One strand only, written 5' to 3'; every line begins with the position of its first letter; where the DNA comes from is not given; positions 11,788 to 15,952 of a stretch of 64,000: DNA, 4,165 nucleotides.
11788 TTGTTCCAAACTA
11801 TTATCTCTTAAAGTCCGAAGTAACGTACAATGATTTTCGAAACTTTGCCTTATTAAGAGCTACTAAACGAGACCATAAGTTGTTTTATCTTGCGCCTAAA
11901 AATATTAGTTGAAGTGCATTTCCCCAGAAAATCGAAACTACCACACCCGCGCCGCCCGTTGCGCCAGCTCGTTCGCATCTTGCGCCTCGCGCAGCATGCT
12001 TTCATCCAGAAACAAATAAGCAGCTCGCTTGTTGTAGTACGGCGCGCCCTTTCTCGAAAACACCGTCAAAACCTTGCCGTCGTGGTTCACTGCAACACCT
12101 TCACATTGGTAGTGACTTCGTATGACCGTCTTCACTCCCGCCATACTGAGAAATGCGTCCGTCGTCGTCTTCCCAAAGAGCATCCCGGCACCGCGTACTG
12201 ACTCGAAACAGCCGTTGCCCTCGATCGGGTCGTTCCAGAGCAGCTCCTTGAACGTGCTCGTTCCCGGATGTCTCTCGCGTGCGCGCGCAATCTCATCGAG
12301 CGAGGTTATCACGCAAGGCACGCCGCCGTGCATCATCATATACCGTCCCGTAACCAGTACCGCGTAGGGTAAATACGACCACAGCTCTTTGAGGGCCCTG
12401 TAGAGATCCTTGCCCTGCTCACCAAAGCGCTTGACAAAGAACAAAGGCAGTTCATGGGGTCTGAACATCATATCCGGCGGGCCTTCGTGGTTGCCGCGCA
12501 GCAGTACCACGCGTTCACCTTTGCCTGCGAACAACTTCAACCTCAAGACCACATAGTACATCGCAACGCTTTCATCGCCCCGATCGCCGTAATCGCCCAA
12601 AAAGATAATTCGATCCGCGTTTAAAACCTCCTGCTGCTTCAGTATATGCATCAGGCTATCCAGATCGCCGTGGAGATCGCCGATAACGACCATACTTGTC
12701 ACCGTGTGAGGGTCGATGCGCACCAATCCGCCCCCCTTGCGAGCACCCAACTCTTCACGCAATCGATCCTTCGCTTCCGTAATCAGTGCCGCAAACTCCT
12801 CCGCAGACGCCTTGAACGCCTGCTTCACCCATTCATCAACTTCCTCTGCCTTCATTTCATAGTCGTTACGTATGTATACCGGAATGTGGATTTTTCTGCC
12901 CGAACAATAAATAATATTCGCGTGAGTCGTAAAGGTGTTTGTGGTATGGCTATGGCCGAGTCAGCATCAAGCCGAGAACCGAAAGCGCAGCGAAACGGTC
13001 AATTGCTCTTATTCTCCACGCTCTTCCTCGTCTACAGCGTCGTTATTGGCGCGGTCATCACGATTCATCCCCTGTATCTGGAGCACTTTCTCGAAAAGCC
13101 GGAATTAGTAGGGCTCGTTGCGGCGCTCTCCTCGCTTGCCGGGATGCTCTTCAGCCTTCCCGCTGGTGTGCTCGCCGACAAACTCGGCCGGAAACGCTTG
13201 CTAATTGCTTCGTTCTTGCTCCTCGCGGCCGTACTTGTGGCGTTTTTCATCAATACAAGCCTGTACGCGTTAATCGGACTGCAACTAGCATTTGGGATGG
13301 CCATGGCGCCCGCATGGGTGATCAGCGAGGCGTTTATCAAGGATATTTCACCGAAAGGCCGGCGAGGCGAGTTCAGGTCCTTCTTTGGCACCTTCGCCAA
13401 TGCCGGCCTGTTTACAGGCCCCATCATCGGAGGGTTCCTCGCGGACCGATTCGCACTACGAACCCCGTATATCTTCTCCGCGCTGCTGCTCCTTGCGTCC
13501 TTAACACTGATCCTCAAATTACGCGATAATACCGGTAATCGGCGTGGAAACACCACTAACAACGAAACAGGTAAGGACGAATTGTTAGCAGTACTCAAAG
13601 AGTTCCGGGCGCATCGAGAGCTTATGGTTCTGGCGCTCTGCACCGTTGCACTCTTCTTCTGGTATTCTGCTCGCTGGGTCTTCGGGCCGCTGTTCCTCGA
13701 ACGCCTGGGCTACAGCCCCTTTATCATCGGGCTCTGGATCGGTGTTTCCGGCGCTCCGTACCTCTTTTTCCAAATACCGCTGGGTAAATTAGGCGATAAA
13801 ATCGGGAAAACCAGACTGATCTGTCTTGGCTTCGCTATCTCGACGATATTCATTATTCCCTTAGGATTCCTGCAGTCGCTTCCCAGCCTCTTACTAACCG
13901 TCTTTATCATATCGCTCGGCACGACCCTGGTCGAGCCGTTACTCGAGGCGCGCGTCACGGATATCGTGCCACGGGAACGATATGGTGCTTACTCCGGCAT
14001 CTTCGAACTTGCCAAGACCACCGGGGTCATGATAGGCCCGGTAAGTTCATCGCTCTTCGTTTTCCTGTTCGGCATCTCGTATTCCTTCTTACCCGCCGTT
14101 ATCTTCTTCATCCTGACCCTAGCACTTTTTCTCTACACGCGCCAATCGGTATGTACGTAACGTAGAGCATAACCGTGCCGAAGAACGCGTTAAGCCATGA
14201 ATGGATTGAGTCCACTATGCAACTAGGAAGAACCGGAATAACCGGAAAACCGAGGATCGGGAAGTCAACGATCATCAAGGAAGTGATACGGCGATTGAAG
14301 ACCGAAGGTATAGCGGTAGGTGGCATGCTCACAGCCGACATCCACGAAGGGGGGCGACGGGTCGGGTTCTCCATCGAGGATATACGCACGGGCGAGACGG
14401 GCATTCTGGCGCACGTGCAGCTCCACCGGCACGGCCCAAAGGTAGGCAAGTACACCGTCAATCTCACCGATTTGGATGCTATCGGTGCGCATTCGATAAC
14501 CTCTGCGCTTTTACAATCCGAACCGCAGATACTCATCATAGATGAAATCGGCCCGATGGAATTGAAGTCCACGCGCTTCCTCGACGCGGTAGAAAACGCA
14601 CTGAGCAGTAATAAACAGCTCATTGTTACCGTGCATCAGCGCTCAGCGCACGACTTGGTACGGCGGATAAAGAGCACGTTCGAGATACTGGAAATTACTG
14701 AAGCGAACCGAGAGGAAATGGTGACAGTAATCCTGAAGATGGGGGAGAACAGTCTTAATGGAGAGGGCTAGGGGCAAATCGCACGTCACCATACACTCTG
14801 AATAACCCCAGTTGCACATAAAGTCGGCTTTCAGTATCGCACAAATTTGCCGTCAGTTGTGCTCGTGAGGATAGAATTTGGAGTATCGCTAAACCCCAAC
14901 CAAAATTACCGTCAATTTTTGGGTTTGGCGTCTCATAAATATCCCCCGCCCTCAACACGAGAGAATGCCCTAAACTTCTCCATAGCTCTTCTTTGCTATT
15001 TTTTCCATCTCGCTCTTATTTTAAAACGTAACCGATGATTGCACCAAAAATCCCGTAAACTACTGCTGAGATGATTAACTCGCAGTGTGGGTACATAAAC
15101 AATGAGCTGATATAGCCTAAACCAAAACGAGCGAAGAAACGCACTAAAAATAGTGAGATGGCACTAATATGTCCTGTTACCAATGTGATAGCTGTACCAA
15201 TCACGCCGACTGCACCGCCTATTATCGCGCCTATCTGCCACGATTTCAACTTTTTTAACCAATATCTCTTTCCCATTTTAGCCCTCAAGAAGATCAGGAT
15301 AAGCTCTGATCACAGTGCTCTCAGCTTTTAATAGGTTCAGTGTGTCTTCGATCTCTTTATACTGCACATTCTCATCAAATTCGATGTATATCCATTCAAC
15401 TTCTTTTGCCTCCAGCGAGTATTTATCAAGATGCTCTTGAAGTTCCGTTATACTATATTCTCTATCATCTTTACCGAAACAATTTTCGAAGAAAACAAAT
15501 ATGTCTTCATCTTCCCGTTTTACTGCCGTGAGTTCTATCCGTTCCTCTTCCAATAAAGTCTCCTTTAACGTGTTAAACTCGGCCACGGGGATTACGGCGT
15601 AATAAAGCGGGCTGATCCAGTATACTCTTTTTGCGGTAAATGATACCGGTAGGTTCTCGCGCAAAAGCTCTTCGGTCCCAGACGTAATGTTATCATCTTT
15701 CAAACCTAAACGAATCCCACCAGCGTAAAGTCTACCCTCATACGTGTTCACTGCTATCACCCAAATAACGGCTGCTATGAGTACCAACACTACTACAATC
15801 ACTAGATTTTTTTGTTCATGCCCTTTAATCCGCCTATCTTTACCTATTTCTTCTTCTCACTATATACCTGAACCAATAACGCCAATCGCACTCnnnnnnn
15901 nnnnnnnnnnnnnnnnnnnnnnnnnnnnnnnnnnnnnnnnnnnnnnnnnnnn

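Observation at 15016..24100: About 9-kb island of co-oriented secreted/membrane-anchored proteins with a shared C-terminal domain, a decayed domain copy and a C39-like peptidase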

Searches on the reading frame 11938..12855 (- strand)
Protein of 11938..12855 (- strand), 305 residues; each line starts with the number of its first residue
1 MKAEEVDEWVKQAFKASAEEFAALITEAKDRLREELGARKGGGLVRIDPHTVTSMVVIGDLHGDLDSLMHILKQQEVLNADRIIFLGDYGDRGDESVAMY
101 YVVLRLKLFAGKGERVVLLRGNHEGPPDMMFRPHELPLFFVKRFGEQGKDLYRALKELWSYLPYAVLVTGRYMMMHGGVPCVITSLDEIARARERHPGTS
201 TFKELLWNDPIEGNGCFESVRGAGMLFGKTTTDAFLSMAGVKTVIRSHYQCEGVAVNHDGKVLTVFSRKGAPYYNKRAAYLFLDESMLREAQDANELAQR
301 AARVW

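Call 44: search_protein_families(library=pfam, max_evalue=0.001, proteins=[window:11938-12855:-])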
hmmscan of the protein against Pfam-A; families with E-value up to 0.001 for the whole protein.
window:11938-12855:- (305 aa): 1 family
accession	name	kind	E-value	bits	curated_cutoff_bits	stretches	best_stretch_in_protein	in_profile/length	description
PF00149.33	Metallophos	-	1.1e-22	81.9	21.5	1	56-248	4-187/191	Calcineurin-like phosphoesterase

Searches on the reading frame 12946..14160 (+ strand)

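Call 44: search_protein_families(library=pfam, max_evalue=0.001, proteins=[window:12946-14160:+])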
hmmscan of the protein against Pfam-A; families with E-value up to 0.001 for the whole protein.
window:12946-14160:+ (404 aa): 8 families
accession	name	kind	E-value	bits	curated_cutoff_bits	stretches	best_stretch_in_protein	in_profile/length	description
PF07690.21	MFS_1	-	2.7e-54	184.8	33.4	2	24-264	3-245/347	Major Facilitator Superfamily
PF12832.13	MFS_1_like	-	3.6e-19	69.5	25.2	2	13-175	207-371/373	MFS_1 like family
PF05977.19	MFS_3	-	4.1e-17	62.2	27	2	52-310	44-305/524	Transmembrane secretion effector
PF13347.12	MFS_2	-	2.6e-13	49.8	27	2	15-165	221-380/427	MFS/sugar transport protein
PF00083.30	Sugar_tr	-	2.7e-09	36.9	22.3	1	54-189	47-188/452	Sugar (and other) transporter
PF01306.25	LacY_symp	-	5.3e-05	22.6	24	1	15-103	4-93/413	LacY proton/sugar symporter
PF11700.14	ATG22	-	5.7e-05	22.4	24.1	1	112-197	391-477/482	Vacuole effluxer Atg22 like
PF03137.26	OATP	-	0.00073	18.4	25.8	0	315-372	136-193/545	Organic Anion Transporter Polypeptide (OATP) family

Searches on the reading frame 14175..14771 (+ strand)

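Call 44: search_protein_families(library=pfam, max_evalue=0.001, proteins=[window:14175-14771:+])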
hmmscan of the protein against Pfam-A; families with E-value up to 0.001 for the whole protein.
window:14175-14771:+ (198 aa): 5 families
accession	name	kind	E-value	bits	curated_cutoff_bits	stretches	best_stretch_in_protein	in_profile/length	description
PF03266.21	NTPase_1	-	8.8e-52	175.8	23.9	1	21-186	3-167/168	NTPase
PF10649.15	DUF2478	-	6.2e-07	29.6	22.3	1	26-172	8-149/159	Protein of unknown function (DUF2478)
PF19568.5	Spore_III_AA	-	7e-05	22.5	27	1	11-164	138-268/306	Sporulation stage III, protein AA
PF03308.22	MeaB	-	0.0008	18.9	23.1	1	13-49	29-65/273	Methylmalonyl Co-A mutase-associated GTPase MeaB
PF13401.12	AAA_22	-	0.00088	20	27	0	22-148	10-115/130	AAA domain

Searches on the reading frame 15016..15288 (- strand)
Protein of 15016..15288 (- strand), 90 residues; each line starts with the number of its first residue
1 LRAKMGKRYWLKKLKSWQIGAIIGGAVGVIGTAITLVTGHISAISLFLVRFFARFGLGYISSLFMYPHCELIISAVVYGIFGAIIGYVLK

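Call 4: search_protein_families(library=pfam, max_evalue=0.1, proteins=[window:15016-15288:-])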
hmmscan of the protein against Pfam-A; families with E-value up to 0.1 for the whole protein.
window:15016-15288:- (90 aa): 1 family
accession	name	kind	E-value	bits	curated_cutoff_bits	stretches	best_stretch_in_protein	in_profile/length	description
PF10439.15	Bacteriocin_IIc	-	0.039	14.4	27.1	1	10-44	21-57/59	Bacteriocin class II with double-glycine leader peptide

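Call 11: search_protein_families(library=ncbifam, max_evalue=0.01, proteins=[window:15016-15288:-])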
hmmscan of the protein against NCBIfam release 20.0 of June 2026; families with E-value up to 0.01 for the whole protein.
window:15016-15288:- (90 aa): 0 families

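Call 15: search_protein_families(library=padloc, max_evalue=0.01, proteins=[window:15016-15288:-])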
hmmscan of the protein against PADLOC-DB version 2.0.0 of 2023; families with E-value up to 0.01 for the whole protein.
window:15016-15288:- (90 aa): 0 families

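Call 16: search_protein_families(library=phrogs, max_evalue=0.01, proteins=[window:15016-15288:-])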
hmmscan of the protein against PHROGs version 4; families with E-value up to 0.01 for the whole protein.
window:15016-15288:- (90 aa): 0 families

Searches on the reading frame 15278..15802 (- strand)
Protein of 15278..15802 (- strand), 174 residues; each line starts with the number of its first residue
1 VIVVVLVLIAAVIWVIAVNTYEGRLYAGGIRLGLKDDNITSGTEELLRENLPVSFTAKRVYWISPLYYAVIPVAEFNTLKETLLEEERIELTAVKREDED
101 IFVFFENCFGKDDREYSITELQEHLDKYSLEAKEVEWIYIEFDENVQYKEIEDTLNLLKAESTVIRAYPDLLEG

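Call 4: search_protein_families(library=pfam, max_evalue=0.1, proteins=[window:15278-15802:-])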
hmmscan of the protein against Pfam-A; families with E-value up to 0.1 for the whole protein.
window:15278-15802:- (174 aa): 2 families
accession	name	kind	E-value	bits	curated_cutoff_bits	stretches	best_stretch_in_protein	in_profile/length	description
PF02472.21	ExbD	-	0.022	15.3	25.4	1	109-160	65-115/128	Biopolymer transport protein ExbD/TolR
PF16808.10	PKcGMP_CC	-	0.061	13.3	35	1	112-128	18-34/35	Coiled-coil N-terminus of cGMP-dependent protein kinase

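Call 11: search_protein_families(library=ncbifam, max_evalue=0.01, proteins=[window:15278-15802:-])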
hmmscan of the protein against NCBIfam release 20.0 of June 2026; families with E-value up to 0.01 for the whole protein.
window:15278-15802:- (174 aa): 0 families

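Call 15: search_protein_families(library=padloc, max_evalue=0.01, proteins=[window:15278-15802:-])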
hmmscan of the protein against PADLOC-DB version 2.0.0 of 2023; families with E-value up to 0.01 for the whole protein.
window:15278-15802:- (174 aa): 0 families

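Call 16: search_protein_families(library=phrogs, max_evalue=0.01, proteins=[window:15278-15802:-])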
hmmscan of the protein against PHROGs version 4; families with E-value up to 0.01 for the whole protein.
window:15278-15802:- (174 aa): 0 families
